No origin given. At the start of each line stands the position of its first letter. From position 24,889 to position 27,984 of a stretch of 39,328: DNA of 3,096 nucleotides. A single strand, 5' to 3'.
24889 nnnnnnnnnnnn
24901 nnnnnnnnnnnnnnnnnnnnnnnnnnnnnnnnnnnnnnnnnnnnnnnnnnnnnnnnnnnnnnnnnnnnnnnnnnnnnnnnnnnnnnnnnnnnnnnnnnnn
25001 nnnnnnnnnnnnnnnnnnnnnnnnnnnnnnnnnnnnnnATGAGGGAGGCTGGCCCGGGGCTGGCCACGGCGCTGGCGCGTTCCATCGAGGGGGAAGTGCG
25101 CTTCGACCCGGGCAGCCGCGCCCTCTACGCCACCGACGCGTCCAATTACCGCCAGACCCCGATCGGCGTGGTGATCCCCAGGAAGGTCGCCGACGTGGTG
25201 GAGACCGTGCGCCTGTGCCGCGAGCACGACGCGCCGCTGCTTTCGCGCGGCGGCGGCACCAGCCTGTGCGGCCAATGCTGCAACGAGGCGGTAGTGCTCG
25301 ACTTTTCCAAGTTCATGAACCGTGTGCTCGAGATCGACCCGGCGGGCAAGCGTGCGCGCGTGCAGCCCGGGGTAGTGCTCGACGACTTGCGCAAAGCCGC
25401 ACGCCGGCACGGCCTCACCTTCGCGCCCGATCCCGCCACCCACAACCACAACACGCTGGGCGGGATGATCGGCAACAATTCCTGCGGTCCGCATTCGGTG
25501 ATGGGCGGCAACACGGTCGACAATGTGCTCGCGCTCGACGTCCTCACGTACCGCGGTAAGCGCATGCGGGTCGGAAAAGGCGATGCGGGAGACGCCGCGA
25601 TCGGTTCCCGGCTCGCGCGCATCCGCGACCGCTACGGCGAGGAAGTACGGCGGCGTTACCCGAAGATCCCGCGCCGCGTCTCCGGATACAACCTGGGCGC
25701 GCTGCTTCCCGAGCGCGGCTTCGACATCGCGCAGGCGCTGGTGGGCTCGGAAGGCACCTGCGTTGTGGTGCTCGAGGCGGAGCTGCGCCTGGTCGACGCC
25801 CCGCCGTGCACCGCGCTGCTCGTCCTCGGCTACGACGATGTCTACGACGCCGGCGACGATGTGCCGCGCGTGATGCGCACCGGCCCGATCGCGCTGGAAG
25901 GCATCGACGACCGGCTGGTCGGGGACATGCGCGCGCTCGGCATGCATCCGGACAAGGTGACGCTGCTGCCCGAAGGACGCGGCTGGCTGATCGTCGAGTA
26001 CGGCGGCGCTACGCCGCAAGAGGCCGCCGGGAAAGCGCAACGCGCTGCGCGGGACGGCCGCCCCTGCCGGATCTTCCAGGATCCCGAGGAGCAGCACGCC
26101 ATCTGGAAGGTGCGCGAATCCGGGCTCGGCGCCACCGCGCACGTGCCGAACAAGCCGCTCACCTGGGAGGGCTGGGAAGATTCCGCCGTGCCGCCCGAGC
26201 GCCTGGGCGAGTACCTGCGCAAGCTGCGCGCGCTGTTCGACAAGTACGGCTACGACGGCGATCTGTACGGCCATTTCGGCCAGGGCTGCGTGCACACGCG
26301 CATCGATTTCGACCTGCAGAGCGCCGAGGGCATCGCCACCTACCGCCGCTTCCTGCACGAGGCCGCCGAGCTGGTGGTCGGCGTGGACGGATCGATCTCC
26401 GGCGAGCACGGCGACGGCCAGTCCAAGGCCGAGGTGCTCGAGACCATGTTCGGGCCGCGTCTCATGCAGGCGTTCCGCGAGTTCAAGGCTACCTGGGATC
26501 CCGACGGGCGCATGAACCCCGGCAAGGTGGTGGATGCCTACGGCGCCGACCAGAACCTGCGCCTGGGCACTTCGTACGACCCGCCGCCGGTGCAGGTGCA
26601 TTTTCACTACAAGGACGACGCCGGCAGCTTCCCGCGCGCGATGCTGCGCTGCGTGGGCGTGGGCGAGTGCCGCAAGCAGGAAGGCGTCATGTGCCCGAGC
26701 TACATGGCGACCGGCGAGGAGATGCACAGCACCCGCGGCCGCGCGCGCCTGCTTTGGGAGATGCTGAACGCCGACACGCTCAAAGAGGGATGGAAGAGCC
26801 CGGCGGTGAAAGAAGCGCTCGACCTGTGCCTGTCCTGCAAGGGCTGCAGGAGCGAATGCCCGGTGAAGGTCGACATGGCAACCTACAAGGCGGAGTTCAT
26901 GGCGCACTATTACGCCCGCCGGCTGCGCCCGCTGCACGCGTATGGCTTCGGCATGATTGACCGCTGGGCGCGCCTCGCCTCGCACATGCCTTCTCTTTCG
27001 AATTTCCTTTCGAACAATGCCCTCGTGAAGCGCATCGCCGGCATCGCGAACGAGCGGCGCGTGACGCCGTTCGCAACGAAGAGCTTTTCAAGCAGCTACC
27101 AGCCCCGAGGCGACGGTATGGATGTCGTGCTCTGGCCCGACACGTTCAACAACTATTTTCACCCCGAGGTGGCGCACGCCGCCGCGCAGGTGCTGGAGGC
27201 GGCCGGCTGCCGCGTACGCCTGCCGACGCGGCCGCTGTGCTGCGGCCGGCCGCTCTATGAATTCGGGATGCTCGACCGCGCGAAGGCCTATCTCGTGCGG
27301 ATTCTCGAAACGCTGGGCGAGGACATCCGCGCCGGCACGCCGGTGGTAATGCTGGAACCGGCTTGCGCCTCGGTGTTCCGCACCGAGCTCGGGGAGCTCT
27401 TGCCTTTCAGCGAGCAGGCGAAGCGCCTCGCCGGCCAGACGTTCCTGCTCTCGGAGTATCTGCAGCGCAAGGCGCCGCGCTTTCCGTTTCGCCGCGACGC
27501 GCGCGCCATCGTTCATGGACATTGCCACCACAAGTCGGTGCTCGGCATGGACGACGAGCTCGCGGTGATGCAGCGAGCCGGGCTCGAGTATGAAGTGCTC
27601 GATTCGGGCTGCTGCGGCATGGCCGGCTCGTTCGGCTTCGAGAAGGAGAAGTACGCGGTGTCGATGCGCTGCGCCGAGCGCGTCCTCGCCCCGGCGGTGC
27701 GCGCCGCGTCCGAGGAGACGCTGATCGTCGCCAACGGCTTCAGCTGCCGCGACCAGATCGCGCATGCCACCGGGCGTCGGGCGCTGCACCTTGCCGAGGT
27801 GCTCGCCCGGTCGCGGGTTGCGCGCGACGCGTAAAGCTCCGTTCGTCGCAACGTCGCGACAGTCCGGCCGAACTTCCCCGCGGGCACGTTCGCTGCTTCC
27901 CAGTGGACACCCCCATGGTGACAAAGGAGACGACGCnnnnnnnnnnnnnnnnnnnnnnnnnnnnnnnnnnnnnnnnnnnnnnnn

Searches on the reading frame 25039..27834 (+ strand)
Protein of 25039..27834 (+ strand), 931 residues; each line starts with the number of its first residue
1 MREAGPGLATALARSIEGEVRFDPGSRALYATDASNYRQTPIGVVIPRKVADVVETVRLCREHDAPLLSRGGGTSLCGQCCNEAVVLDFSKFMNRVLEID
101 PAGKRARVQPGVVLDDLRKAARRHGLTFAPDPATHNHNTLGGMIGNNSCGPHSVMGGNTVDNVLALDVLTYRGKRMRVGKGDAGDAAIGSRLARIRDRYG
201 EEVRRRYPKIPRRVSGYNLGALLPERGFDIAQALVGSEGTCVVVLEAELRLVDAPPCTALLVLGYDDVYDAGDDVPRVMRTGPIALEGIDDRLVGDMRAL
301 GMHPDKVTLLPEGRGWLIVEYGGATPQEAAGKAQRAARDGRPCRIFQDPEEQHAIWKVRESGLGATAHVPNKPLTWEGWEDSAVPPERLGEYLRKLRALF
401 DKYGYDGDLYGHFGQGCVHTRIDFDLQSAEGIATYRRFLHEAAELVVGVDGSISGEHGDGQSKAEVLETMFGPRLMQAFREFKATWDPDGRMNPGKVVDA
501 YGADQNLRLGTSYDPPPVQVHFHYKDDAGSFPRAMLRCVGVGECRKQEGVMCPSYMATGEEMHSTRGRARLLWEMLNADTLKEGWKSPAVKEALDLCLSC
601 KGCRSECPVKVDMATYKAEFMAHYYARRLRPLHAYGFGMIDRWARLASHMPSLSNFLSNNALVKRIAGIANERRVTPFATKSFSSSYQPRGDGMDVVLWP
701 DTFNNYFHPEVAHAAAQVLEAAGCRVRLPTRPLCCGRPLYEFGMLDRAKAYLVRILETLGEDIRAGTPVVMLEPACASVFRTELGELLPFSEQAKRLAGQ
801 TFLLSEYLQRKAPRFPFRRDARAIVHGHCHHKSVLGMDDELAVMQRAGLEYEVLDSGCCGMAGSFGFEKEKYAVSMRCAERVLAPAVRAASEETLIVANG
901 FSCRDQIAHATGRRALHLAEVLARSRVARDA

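Call 61: search_dna_similar(query=window:25039-27834:+, collection=plasmids, mode=protein, max_rows=10)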
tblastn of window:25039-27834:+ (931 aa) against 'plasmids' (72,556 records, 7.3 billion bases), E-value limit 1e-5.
Records with a match: 913; places in all: 1215; records where one place covers at least 80% of the query: 340.
Best place of each record, by identity: <60% 913.
By first word of the organism name: Rhizobium 151; Sinorhizobium 98; Pseudosulfitobacter 48; Azospirillum 31; Streptomyces 27; Paracoccus 24; Rhodococcus 23; Burkholderia 21; Shinella 19; Haladaptatus 18; and 149 more.
By predicted mobility (MOB-suite, as given by PLSDB): non-mobilizable 604; conjugative 202; mobilizable 107.
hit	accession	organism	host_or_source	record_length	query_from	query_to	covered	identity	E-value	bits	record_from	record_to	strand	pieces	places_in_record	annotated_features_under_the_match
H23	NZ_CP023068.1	Sinorhizobium sojae CCBAU 05684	G.max,nodule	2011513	8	925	99%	57.6%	0e+0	1016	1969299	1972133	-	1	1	record has no annotation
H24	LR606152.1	Rhizobium sp. Q54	paddy soil contaminated with arsenic ...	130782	8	923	98%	53.9%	0e+0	983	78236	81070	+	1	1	FAD-binding oxidoreductase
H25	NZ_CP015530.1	Rhodococcus sp. WB1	soil,PCBs contaminated soil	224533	16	923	98%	52.9%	0e+0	880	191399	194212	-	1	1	FAD-binding and (Fe-S)-binding domain-containing protein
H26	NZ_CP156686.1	Burkholderia stagnalis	Bacterial cells,soils collected in ...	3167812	8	925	99%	51.5%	0e+0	904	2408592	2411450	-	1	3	none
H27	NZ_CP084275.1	Caballeronia grimmiae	Leptoglossus zonatus,Cell culture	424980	3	930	100%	50.8%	0e+0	923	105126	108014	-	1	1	FAD-binding and (Fe-S)-binding domain-containing protein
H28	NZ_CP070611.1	Rhodococcus koreensis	cell culture,rhizosphere of apple ...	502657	7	923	98%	50.9%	0e+0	846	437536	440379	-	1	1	FAD-binding and (Fe-S)-binding domain-containing protein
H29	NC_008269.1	Rhodococcus jostii RHA1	-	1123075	7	923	98%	50.9%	0e+0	853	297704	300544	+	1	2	record has no annotation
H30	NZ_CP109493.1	Streptomyces sp. NBC_01435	-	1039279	7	923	98%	50.9%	0e+0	847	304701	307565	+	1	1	record has no annotation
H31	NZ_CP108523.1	Streptomyces sp. NBC_01230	-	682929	8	923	98%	50.6%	0e+0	855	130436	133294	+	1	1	FAD-linked oxidase C-terminal domain-containing protein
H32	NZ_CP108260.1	Streptomyces sp. NBC_00055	-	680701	8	923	98%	50.6%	0e+0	855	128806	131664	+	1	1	FAD-linked oxidase C-terminal domain-containing protein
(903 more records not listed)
